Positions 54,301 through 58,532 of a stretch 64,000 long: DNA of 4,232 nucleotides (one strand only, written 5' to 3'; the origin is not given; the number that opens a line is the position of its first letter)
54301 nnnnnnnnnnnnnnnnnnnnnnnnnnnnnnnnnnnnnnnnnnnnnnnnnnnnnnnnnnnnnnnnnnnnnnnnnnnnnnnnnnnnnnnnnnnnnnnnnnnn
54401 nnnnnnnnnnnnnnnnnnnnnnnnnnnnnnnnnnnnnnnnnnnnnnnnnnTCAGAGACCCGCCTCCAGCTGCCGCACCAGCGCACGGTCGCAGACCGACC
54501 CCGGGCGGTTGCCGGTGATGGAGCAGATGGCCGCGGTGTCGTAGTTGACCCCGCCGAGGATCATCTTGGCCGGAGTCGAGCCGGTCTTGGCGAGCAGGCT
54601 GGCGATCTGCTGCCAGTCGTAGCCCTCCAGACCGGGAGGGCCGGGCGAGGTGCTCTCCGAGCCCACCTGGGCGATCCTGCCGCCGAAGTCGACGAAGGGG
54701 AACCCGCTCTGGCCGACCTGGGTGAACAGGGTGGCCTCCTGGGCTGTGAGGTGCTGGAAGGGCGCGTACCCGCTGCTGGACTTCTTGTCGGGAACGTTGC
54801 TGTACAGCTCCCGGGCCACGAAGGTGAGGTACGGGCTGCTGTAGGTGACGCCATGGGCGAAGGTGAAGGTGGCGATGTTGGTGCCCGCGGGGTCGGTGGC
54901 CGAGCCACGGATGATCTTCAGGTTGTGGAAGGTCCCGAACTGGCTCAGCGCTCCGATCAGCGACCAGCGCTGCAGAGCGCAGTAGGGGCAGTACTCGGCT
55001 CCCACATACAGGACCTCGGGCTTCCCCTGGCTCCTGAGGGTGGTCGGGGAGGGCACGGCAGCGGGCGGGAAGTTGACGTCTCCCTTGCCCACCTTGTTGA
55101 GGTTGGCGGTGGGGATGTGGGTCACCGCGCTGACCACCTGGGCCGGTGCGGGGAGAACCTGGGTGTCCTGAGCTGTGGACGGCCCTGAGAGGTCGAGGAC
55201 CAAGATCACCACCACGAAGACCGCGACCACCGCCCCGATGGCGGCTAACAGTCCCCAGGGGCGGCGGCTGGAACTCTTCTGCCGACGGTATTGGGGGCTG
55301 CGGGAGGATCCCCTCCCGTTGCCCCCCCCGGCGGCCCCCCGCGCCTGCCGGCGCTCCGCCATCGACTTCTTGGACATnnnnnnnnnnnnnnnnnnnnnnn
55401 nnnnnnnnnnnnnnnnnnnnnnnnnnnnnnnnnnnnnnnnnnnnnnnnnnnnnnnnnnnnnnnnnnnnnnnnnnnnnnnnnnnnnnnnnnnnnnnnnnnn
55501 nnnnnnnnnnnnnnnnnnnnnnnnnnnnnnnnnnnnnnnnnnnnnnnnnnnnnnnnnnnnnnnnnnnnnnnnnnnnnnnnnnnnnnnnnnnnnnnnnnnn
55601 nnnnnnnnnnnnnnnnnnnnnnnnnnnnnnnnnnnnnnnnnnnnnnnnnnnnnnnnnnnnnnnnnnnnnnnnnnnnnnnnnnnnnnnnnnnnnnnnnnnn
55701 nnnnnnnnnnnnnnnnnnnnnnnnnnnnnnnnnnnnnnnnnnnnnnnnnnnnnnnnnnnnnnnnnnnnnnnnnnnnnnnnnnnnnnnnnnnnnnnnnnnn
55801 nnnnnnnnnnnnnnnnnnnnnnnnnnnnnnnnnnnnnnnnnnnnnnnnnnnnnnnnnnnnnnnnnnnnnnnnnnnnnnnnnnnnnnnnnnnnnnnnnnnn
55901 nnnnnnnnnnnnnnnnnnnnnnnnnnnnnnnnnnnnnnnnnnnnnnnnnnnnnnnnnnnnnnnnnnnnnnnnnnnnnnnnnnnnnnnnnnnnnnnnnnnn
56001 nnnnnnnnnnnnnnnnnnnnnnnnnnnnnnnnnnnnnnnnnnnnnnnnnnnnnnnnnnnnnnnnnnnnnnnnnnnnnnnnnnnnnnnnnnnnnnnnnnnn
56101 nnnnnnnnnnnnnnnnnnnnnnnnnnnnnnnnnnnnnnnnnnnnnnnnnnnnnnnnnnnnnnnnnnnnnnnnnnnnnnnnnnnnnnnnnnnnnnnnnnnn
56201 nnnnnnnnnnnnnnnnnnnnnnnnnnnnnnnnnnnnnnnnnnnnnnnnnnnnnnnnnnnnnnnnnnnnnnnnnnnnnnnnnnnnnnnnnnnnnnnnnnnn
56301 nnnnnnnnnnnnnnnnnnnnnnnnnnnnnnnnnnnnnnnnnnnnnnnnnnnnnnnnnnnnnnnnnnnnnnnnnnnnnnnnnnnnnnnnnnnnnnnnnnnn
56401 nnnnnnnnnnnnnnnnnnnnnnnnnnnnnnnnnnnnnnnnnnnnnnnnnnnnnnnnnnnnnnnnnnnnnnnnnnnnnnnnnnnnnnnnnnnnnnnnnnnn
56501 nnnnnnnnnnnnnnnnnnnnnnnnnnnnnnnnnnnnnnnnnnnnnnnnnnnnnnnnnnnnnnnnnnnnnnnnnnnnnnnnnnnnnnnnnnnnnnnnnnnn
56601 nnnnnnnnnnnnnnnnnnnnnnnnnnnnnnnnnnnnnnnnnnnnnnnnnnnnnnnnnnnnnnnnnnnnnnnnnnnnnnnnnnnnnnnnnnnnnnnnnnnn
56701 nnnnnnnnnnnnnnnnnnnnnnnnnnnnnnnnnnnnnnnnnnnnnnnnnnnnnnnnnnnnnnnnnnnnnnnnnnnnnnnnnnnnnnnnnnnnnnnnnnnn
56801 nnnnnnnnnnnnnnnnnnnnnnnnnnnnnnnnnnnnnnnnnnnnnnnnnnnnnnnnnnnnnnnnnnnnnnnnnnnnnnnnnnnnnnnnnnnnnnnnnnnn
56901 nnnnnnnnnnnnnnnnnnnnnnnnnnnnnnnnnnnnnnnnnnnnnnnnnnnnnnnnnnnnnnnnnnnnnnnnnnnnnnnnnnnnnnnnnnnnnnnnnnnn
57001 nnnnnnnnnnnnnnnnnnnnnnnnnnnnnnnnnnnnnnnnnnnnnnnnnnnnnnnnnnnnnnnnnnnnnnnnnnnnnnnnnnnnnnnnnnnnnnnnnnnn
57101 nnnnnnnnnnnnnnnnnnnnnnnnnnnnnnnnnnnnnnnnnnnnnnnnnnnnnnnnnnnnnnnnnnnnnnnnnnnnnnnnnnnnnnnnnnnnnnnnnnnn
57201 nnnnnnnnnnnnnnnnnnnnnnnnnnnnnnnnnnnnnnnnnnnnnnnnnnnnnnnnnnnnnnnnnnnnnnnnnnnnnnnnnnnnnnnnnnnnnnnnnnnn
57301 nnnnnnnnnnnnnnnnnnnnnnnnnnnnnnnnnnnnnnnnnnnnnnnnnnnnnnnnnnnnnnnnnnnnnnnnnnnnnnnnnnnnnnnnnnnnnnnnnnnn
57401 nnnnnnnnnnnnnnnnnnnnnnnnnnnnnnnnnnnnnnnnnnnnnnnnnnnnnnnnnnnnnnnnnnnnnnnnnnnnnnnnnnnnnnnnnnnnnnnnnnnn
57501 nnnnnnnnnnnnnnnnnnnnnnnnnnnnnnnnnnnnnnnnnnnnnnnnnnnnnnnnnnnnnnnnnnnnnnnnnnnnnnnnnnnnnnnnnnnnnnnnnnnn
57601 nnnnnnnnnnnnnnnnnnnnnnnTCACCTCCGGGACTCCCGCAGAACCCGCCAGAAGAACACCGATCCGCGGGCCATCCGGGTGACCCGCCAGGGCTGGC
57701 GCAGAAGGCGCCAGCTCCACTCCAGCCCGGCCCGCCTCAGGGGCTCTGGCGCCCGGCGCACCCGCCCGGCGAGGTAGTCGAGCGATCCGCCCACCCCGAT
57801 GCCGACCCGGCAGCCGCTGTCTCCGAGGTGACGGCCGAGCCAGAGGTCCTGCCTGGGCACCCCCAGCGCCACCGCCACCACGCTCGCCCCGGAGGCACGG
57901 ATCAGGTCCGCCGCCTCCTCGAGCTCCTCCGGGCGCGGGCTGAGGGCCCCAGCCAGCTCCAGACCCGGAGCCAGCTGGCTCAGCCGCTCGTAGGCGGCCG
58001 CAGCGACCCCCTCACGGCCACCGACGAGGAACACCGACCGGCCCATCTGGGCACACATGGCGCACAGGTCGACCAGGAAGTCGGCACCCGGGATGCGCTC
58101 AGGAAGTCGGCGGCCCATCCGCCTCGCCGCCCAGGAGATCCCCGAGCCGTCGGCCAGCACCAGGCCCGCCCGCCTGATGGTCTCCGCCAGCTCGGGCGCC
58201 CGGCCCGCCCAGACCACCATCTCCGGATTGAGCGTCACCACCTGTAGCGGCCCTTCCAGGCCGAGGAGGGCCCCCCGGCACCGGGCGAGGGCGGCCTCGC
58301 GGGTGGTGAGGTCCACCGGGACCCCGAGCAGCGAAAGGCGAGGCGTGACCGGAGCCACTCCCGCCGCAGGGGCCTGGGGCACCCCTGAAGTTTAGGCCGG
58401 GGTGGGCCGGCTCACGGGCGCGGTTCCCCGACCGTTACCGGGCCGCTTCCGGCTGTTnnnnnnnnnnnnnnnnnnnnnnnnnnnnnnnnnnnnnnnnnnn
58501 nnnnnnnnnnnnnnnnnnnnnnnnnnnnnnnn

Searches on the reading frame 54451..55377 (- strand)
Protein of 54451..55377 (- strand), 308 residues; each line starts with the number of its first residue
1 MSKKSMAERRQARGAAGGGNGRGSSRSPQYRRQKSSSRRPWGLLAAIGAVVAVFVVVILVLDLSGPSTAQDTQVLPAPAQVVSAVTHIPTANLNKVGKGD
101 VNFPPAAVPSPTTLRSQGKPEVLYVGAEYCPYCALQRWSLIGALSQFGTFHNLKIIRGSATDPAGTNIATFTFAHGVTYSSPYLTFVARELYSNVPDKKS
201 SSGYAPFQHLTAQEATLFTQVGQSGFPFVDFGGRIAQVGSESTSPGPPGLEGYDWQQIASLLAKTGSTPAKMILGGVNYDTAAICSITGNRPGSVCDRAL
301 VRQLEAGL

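Call 57: search_protein_families(library=pfam, proteins=[window:54451-55377:-], max_evalue=0.001)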
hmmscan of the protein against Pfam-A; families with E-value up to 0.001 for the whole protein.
window:54451-55377:- (308 aa): 1 family
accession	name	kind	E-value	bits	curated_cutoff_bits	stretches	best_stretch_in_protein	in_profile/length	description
PF06053.17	DUF929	-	5.2e-21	75.7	24.6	1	110-284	6-203/205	Domain of unknown function (DUF929)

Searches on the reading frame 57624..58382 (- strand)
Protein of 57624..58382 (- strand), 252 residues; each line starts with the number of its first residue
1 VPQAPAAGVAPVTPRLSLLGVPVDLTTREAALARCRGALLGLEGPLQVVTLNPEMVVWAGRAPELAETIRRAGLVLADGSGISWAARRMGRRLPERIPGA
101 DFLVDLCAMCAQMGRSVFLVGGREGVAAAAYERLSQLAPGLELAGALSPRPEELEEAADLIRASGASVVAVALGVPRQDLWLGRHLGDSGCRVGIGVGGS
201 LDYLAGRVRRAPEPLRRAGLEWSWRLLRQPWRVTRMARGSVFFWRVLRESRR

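Call 57: search_protein_families(library=pfam, proteins=[window:57624-58382:-], max_evalue=0.001)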
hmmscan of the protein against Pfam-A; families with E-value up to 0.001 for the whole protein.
window:57624-58382:- (252 aa): 1 family
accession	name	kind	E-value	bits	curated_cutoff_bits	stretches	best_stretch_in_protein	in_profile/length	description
PF03808.19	Glyco_tran_WecG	-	7.8e-53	179.2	27.4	1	72-236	1-167/168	Glycosyl transferase WecG/TagA/CpsF family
